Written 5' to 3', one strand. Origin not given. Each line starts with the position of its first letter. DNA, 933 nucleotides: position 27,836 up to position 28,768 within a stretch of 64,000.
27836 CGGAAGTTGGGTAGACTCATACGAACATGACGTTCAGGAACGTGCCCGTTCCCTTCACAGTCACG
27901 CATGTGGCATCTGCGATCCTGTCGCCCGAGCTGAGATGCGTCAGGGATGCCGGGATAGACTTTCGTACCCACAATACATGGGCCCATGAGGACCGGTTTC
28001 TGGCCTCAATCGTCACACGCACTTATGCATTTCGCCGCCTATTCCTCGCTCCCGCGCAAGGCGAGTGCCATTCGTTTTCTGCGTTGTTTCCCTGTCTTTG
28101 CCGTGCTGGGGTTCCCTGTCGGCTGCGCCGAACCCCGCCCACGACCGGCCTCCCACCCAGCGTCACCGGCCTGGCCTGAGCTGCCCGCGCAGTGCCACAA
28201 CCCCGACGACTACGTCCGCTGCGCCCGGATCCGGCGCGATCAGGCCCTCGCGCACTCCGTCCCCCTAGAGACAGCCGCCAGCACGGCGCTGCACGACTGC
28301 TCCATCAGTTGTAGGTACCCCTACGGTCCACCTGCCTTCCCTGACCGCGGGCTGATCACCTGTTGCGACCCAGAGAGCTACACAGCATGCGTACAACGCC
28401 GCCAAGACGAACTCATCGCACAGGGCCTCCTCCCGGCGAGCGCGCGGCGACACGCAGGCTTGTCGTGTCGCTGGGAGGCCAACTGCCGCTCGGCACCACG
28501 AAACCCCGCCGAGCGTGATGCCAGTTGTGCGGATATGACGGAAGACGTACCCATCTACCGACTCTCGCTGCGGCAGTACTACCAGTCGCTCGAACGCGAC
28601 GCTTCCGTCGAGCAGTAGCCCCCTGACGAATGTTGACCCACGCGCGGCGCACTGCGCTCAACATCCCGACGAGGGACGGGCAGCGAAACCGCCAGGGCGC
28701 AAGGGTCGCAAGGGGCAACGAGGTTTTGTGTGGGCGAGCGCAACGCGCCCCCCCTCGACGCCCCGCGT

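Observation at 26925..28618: Signal-less Gly/Cys-rich 354-aa protein translationally coupled to a Cys-rich exported protein: effector/immunity-like pair?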

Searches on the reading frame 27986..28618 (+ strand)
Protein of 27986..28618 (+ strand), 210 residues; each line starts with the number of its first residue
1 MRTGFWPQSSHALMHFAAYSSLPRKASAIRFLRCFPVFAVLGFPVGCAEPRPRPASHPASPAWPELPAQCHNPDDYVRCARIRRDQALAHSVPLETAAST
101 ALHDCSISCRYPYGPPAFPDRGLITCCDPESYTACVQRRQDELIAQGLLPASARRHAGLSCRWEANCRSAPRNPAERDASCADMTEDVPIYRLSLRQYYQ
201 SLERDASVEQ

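Call 3: search_protein_families(library=pfam, proteins=[window:27986-28618:+], max_evalue=1)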
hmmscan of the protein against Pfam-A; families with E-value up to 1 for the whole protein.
window:27986-28618:+ (210 aa): 0 families

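Call 6: search_protein_families(library=ncbifam, proteins=[window:27986-28618:+], max_evalue=1)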
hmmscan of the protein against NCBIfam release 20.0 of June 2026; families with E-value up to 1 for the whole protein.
window:27986-28618:+ (210 aa): 0 families

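Call 7: search_protein_families(library=phrogs, proteins=[window:27986-28618:+], max_evalue=1)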
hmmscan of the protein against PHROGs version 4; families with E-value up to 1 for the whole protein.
window:27986-28618:+ (210 aa): 1 family
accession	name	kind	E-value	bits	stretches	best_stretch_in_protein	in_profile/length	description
phrog_36698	-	unknown function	0.074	14.2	1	47-83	42-79/92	-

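Call 65: find_homologous_proteins(query=window:27986-28618:+)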
Query window:27986-28618:+ (210 aa): 4 proteins with E <= 0.001 among 457 candidates.
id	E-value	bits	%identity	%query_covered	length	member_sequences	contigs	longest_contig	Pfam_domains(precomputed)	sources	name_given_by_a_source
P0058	1.9e-129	448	100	94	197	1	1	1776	-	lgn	-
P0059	9.2e-75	269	68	91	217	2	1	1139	-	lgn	-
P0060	1.1e-57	213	59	78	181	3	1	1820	-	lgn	-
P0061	1.9e-49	186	50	91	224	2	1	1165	-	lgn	-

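Call 67: find_encoding_contigs(protein=P0059, flank=3000, max_places=3)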
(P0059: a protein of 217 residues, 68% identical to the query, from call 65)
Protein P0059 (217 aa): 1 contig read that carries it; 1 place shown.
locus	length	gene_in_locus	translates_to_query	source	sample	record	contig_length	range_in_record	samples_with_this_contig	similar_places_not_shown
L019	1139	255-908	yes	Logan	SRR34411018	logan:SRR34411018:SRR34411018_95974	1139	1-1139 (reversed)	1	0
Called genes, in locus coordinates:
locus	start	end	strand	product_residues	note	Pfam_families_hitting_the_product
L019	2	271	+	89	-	?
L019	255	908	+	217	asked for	-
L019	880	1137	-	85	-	?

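Call 68: find_encoding_contigs(protein=P0061, flank=3000, max_places=3)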
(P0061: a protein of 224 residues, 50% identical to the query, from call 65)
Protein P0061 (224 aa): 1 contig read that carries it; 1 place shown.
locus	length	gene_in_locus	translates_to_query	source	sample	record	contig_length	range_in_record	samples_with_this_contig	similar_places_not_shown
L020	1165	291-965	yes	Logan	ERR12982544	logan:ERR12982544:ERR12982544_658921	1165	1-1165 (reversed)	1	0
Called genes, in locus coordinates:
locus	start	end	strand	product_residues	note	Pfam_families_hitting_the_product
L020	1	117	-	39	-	?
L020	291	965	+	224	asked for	-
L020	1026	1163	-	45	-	?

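Call 80: search_protein_families(library=padloc, proteins=[window:27986-28618:+], max_evalue=0.1)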
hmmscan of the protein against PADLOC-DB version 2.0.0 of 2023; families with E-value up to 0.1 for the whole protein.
window:27986-28618:+ (210 aa): 0 families
